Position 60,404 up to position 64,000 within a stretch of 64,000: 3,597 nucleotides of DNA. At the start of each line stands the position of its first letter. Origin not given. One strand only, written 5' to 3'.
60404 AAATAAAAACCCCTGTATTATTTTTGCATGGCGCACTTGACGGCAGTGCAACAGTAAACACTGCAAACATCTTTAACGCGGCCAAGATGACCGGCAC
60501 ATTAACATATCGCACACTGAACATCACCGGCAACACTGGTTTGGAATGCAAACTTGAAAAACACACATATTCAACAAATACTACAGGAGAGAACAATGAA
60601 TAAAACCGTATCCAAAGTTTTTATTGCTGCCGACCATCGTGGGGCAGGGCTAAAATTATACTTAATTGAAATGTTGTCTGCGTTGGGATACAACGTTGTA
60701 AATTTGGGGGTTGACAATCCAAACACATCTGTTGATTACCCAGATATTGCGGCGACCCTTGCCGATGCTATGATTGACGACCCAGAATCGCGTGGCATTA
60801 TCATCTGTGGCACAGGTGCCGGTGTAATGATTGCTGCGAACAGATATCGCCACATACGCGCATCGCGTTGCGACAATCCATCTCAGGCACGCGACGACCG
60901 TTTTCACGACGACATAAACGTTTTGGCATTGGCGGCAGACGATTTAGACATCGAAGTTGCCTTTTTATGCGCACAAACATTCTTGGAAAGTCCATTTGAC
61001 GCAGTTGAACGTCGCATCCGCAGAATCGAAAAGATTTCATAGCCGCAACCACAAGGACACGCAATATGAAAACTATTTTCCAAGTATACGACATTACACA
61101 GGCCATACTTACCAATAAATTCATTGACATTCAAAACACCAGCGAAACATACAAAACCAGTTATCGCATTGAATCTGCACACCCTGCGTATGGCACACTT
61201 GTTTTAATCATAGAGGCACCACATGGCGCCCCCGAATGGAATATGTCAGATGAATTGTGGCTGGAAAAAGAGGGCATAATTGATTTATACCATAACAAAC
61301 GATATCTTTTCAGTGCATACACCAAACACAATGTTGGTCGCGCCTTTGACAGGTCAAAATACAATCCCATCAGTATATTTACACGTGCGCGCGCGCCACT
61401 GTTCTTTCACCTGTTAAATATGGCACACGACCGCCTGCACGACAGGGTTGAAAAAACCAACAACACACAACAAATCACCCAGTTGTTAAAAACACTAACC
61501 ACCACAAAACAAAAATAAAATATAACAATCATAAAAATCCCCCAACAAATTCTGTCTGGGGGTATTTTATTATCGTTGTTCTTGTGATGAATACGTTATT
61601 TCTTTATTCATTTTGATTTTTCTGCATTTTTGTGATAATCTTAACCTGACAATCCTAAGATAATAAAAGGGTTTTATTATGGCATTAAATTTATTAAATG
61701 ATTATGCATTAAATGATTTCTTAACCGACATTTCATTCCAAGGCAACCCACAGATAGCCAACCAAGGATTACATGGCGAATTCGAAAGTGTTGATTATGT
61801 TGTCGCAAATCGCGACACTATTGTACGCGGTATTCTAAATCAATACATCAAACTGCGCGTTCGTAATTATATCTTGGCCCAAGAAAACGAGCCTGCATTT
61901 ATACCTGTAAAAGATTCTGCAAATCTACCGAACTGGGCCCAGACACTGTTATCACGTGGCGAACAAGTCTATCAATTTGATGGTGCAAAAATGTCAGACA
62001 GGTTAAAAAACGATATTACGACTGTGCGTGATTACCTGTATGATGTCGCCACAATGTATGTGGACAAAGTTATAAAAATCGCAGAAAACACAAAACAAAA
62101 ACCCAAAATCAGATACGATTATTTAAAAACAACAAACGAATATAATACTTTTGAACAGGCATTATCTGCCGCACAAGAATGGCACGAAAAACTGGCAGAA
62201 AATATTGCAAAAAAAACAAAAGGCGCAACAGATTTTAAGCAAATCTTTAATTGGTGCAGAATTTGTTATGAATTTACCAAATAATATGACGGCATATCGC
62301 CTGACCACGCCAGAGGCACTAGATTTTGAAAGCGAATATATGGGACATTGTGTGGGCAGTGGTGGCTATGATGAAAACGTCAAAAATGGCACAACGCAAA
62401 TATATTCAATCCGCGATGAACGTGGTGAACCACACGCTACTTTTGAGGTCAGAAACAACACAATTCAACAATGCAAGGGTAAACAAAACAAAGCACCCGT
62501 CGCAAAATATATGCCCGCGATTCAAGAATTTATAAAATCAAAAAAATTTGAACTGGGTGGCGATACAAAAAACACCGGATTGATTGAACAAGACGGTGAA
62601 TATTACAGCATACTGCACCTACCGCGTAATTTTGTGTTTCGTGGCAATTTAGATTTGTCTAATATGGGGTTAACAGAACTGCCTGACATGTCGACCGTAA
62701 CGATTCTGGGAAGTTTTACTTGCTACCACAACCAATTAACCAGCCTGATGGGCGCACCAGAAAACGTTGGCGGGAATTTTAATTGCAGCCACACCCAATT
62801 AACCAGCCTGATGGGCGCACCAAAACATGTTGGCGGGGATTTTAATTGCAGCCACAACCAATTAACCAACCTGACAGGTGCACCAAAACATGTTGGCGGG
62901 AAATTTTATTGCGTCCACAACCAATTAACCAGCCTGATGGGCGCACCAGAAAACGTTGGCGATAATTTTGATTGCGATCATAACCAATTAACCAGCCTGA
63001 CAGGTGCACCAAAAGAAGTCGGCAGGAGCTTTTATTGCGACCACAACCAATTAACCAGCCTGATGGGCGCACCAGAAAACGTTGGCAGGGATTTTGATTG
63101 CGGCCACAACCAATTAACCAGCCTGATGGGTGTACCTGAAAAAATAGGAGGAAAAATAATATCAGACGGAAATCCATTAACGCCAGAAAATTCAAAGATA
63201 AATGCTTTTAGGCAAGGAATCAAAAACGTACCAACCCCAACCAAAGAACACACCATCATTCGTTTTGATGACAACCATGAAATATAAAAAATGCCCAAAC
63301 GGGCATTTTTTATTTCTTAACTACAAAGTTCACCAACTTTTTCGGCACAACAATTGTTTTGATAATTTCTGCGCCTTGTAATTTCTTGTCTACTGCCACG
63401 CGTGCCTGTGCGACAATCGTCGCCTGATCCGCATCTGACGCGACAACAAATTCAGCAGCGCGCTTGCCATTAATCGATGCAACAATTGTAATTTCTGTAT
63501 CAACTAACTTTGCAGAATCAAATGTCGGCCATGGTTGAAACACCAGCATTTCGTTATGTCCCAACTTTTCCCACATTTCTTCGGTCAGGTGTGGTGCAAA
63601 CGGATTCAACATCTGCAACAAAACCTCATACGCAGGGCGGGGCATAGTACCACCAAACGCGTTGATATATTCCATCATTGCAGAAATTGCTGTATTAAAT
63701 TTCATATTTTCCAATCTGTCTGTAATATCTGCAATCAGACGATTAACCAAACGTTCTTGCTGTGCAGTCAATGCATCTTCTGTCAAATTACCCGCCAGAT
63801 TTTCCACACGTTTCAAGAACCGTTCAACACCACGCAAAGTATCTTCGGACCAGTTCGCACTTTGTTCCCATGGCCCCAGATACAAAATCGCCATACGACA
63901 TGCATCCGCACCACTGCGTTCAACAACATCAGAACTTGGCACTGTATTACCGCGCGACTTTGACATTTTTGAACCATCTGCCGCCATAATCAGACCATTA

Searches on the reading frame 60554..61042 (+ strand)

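Call 64: search_protein_families(library=pfam, proteins=[window:60554-61042:+], max_evalue=0.00001)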
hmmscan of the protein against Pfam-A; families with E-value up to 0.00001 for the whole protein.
window:60554-61042:+ (162 aa): 1 family
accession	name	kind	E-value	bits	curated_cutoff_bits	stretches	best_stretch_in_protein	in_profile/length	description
PF02502.23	LacAB_rpiB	-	1.2e-37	129.3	24.7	1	22-161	1-138/138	Ribose/Galactose Isomerase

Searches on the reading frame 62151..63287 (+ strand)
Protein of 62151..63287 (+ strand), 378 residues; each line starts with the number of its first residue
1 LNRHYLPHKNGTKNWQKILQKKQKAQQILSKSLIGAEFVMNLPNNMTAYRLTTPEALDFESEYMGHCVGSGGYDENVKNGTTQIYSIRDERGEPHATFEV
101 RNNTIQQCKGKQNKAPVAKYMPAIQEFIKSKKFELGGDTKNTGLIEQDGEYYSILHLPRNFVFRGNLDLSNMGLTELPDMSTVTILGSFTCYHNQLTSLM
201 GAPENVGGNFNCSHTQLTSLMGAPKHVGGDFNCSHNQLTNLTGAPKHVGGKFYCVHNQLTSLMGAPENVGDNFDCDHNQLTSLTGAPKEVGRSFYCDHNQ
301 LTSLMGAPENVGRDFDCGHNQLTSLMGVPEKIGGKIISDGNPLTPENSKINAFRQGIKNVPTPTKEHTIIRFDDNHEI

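Call 64: search_protein_families(library=pfam, proteins=[window:62151-63287:+], max_evalue=0.00001)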
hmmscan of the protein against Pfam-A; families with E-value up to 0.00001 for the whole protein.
window:62151-63287:+ (378 aa): 1 family
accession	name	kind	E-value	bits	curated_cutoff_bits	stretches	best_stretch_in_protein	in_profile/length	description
PF14284.11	PcfJ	-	2.8e-11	43.9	25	1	14-121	33-143/147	PcfJ-like protein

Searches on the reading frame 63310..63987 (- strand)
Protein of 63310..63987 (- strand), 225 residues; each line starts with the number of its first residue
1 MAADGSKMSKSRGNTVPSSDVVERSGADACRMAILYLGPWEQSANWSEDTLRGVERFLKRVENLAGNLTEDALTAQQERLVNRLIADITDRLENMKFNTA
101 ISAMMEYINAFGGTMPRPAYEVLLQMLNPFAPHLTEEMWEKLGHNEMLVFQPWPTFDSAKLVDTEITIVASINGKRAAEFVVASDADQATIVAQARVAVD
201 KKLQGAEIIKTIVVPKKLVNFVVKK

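Call 64: search_protein_families(library=pfam, proteins=[window:63310-63987:-], max_evalue=0.00001)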
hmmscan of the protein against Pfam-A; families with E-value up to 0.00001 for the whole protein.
window:63310-63987:- (225 aa): 2 families
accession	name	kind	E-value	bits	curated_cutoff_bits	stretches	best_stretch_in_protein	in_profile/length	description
PF08264.19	Anticodon_1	-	7.4e-20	71.8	25.1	1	81-187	8-143/148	Anticodon-binding domain of tRNA ligase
PF00133.28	tRNA-synt_1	-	4e-07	29.6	22.7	1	1-43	369-410/414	tRNA synthetases class I (I, L, M and V)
